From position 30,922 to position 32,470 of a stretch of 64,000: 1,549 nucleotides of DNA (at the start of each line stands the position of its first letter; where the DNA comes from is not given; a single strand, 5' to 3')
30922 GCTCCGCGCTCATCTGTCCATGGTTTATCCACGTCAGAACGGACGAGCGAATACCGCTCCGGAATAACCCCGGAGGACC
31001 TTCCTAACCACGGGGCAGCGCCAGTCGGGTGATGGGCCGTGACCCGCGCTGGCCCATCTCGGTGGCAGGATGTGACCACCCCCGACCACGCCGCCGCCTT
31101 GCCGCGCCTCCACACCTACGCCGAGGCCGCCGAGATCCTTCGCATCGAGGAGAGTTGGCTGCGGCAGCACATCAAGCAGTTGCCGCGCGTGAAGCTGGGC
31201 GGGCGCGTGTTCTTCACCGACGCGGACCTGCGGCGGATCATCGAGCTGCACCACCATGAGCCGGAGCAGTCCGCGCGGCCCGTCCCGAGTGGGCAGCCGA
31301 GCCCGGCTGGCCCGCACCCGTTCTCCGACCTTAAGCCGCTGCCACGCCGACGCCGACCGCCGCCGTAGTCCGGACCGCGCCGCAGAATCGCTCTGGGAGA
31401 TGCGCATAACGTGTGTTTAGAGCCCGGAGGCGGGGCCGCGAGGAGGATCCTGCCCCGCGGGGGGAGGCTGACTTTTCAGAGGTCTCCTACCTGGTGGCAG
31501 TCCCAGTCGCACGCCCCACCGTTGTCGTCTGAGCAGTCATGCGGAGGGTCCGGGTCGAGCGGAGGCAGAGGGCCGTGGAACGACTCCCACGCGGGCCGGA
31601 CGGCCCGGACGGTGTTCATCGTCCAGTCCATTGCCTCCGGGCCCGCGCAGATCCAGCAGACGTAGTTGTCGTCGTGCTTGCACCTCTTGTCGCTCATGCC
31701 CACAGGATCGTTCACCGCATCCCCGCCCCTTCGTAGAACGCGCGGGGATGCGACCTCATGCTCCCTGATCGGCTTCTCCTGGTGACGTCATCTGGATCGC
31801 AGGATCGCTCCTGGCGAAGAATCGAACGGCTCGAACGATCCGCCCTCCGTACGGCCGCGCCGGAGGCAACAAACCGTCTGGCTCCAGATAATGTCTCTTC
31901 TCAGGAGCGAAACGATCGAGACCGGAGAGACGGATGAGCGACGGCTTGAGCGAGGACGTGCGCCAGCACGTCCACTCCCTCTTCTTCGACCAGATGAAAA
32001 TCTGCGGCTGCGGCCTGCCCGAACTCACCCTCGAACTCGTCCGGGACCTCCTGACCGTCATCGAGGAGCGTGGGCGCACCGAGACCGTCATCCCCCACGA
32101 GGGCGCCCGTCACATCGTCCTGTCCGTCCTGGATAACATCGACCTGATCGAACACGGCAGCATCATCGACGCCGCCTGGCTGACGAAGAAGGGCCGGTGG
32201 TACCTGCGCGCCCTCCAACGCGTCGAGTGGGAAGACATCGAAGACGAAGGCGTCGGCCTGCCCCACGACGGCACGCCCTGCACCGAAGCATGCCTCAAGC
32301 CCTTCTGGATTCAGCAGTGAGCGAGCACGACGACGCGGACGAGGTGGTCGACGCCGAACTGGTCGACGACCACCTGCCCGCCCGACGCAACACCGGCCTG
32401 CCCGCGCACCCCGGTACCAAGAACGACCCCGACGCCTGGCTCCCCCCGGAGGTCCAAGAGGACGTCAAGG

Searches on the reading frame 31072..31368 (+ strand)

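Call 91: search_protein_families(library=pfam, proteins=[window:31072-31368:+], max_evalue=0.01)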
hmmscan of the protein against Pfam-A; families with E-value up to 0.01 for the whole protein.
window:31072-31368:+ (98 aa): 1 family
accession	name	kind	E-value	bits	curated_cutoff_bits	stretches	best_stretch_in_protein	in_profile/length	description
PF12728.13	HTH_17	-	1.2e-05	25.9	27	1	17-58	5-48/51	Helix-turn-helix domain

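Call 103: search_protein_families(library=phrogs, proteins=[window:31072-31368:+], max_evalue=0.01)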
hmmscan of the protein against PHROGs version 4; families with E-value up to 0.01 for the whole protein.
window:31072-31368:+ (98 aa): 2 families
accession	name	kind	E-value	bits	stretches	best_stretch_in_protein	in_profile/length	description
phrog_1840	-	integration and excision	1.2e-13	52.4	1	12-95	5-87/90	excisionase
phrog_66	-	integration and excision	1.4e-07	32.5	1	5-71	85-154/412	excisionase and transcriptional regulator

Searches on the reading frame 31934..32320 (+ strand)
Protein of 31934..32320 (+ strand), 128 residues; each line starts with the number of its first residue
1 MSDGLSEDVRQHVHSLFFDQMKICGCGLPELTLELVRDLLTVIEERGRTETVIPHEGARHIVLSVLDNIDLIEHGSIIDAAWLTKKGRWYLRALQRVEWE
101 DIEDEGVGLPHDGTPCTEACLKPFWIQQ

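Call 11: search_protein_families(library=pfam, proteins=[window:31934-32320:+], max_evalue=0.01)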
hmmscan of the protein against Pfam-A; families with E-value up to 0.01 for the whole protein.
window:31934-32320:+ (128 aa): 0 families

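Call 12: search_protein_families(library=phrogs, proteins=[window:31934-32320:+], max_evalue=0.001)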
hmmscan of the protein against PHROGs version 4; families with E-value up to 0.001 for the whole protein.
window:31934-32320:+ (128 aa): 2 families
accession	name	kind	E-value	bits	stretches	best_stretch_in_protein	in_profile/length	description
phrog_13836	-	unknown function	9.3e-06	26.9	0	60-97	99-136/147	-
phrog_25507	-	unknown function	0.00096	19.6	0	21-90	172-245/263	-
